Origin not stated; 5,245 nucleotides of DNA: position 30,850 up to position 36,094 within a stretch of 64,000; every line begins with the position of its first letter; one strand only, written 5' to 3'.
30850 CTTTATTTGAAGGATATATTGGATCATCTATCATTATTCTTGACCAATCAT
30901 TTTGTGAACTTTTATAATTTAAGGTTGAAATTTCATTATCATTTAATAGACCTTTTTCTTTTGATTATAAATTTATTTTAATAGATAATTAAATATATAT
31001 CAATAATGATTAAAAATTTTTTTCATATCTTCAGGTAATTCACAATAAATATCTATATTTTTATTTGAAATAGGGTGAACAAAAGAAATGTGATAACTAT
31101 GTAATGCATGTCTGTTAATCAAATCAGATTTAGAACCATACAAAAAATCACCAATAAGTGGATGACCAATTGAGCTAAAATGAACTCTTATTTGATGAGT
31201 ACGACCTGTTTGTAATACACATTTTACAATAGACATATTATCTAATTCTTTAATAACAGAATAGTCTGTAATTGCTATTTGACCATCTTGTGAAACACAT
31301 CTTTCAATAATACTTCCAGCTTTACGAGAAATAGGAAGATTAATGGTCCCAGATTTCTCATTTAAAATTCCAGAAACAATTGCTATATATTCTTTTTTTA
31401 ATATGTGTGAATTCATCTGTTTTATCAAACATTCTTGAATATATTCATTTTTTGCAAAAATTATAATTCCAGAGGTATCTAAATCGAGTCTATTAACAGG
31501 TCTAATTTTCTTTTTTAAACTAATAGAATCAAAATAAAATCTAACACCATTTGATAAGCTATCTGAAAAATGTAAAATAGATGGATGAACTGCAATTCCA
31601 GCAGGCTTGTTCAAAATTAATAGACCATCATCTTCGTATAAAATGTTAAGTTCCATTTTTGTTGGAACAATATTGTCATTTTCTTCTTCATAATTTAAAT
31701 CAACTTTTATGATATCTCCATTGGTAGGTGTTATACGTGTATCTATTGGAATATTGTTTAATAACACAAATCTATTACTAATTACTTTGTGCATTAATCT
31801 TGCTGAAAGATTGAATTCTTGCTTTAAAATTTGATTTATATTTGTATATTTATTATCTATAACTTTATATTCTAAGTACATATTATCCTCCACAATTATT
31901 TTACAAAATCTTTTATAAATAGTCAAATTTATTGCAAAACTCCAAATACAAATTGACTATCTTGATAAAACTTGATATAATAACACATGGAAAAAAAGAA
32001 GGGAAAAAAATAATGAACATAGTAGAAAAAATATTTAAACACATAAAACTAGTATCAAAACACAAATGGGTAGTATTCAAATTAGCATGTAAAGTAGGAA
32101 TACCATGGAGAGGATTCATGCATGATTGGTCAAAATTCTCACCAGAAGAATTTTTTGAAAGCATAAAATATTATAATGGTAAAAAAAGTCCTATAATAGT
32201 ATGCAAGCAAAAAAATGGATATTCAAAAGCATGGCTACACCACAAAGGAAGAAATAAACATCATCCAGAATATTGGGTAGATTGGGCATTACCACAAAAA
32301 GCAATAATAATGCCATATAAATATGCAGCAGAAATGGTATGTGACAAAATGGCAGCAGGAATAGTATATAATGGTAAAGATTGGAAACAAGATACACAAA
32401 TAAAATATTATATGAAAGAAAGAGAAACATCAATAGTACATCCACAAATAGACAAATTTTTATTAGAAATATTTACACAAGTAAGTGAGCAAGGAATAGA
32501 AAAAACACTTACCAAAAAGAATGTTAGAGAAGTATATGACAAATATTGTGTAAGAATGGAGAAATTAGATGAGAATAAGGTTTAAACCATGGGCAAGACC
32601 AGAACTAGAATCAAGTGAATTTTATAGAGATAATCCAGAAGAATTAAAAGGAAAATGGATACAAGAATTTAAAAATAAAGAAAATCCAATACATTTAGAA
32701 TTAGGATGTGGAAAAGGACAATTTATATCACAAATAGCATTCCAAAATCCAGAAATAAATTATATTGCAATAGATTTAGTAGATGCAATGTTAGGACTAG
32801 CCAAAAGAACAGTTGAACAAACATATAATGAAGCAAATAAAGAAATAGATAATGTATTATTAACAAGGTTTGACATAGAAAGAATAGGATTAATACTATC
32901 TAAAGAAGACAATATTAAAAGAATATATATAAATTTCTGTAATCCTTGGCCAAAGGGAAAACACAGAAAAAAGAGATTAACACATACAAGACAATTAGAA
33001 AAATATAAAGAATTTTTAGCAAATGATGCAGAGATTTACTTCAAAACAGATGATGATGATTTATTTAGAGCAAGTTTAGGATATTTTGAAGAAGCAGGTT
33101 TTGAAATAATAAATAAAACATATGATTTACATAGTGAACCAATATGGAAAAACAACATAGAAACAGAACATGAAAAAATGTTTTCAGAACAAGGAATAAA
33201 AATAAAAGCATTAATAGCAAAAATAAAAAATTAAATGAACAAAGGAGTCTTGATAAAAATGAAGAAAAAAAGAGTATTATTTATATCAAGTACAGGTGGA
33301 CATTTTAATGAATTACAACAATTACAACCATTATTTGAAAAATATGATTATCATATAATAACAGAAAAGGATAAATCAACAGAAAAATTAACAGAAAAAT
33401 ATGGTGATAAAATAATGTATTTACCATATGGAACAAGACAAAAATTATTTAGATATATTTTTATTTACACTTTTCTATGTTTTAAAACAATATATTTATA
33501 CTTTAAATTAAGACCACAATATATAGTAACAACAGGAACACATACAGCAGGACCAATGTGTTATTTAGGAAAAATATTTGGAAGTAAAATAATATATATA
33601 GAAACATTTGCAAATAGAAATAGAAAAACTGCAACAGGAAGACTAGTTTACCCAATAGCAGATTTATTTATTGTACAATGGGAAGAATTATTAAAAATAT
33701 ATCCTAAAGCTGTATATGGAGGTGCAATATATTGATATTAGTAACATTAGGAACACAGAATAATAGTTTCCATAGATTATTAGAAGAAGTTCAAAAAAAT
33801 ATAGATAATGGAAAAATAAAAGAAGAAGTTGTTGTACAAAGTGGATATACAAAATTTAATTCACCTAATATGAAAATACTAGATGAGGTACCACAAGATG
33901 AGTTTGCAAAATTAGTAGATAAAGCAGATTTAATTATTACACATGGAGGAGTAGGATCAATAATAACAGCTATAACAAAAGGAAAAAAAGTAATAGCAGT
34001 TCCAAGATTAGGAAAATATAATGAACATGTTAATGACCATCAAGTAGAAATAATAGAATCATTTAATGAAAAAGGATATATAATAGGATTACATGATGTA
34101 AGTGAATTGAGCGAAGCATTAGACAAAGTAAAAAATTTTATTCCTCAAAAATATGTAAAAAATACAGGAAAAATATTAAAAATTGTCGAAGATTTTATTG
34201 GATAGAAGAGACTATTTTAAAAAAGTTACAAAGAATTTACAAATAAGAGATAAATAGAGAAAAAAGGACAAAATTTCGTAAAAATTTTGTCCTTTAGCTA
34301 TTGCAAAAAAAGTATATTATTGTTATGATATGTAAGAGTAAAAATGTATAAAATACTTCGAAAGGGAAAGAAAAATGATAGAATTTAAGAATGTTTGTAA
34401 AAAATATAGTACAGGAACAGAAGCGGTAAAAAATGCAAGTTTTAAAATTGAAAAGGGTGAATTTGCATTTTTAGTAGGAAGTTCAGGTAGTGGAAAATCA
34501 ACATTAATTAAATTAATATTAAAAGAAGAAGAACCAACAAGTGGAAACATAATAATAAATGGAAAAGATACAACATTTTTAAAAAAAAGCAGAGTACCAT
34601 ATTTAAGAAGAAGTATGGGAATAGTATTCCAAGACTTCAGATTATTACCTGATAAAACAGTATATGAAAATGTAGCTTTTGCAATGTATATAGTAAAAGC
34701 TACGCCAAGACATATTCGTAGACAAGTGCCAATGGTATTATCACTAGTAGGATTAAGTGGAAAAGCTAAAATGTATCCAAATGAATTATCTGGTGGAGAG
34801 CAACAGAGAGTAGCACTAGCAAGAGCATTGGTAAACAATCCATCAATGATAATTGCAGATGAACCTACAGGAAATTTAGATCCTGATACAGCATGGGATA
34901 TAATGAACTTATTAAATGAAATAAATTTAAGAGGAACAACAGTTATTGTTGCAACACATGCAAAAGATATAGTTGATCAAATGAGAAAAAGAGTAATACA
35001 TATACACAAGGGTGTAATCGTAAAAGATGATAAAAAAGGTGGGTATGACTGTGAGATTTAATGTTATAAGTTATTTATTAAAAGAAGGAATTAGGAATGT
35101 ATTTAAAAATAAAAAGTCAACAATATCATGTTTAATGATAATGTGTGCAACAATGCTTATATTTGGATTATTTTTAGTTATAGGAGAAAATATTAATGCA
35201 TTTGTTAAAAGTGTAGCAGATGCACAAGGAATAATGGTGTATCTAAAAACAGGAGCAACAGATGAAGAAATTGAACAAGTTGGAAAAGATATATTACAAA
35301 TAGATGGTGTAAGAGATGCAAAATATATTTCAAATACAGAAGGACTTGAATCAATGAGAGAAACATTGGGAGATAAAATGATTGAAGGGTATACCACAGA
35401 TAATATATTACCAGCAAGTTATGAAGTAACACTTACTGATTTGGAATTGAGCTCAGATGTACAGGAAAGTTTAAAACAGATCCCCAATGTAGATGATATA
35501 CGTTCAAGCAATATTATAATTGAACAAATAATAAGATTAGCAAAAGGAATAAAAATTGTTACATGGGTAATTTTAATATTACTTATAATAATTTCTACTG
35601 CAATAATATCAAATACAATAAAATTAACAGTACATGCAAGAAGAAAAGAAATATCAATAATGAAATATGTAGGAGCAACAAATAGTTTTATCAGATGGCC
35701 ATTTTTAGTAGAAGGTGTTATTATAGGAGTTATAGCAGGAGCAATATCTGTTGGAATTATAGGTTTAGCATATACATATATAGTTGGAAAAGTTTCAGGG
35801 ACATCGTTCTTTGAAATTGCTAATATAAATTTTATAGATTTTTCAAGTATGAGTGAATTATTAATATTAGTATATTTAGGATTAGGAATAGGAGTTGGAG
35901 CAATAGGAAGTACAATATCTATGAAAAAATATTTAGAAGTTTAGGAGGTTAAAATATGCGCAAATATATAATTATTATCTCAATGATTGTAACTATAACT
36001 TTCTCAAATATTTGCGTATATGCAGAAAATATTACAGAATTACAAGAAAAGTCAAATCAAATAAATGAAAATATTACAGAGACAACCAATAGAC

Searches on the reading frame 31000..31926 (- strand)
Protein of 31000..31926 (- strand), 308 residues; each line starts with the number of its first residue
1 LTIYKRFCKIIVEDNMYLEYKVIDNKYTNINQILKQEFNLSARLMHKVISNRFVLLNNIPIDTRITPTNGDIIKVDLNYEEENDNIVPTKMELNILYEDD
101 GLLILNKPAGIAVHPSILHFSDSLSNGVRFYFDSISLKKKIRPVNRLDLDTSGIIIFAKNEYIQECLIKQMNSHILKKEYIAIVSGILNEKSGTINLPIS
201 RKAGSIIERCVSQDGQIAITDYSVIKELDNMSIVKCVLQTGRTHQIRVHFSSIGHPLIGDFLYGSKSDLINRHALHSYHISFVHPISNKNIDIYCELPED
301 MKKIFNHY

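Call 60: search_protein_families(library=pfam, proteins=[window:31000-31926:-], max_evalue=0.00001)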
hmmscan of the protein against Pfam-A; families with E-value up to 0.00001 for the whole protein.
window:31000-31926:- (308 aa): 1 family
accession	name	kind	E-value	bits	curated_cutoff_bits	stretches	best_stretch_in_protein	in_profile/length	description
PF00849.27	PseudoU_synth_2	-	1.9e-31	109.8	26.8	1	102-252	2-152/152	RNA pseudouridylate synthase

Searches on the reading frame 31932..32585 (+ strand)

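Call 60: search_protein_families(library=pfam, proteins=[window:31932-32585:+], max_evalue=0.00001)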
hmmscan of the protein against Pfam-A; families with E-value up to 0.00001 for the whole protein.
window:31932-32585:+ (217 aa): 1 family
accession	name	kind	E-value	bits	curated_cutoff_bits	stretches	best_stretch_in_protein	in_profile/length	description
PF18907.5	DUF5662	-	2.7e-39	134.7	27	1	34-182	2-155/156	Family of unknown function (DUF5662)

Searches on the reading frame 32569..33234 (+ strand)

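Call 60: search_protein_families(library=pfam, proteins=[window:32569-33234:+], max_evalue=0.00001)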
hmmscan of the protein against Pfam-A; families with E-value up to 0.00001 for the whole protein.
window:32569-33234:+ (221 aa): 4 families
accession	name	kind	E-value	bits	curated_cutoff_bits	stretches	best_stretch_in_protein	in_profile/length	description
PF02390.23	Methyltransf_4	-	8.3e-35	120.2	24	1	39-213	2-171/173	Putative methyltransferase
PF13847.12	Methyltransf_31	-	9.7e-07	29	27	1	42-116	7-75/145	Methyltransferase domain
PF08242.18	Methyltransf_12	-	3e-06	28.3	30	1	43-95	1-53/98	Methyltransferase domain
PF24675.1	NpmA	-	4.2e-06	26.7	60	1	25-127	10-106/214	16S rRNA (adenine(1408)-N(1))-methyltransferase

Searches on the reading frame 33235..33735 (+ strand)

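Call 60: search_protein_families(library=pfam, proteins=[window:33235-33735:+], max_evalue=0.00001)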
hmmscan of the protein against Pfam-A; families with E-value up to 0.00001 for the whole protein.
window:33235-33735:+ (166 aa): 1 family
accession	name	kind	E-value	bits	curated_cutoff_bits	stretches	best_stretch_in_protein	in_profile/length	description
PF08660.17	Alg14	-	7.1e-16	59.1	27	1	21-164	8-170/171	Oligosaccharide biosynthesis protein Alg14 like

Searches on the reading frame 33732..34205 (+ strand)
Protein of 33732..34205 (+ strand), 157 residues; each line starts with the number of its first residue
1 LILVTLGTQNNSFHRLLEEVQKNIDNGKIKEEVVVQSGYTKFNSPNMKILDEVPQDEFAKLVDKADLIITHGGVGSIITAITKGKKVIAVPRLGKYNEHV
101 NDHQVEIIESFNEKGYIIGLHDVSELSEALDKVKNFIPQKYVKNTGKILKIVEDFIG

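Call 60: search_protein_families(library=pfam, proteins=[window:33732-34205:+], max_evalue=0.00001)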
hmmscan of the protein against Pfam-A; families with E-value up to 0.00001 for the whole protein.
window:33732-34205:+ (157 aa): 1 family
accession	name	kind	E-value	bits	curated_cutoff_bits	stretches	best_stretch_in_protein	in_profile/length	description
PF04101.22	Glyco_tran_28_C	-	7.3e-15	55.8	22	1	1-147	1-154/166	Glycosyltransferase family 28 C-terminal domain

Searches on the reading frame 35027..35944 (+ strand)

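Call 60: search_protein_families(library=pfam, proteins=[window:35027-35944:+], max_evalue=0.00001)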
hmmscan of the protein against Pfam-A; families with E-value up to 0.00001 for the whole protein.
window:35027-35944:+ (305 aa): 2 families
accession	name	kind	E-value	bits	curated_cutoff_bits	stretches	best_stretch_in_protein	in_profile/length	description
PF18075.7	FtsX_ECD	-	7.4e-21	75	23.5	1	69-158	3-96/96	FtsX extracellular domain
PF02687.27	FtsX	-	4.1e-13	49.9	25.5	1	181-301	2-114/120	FtsX-like permease C-terminal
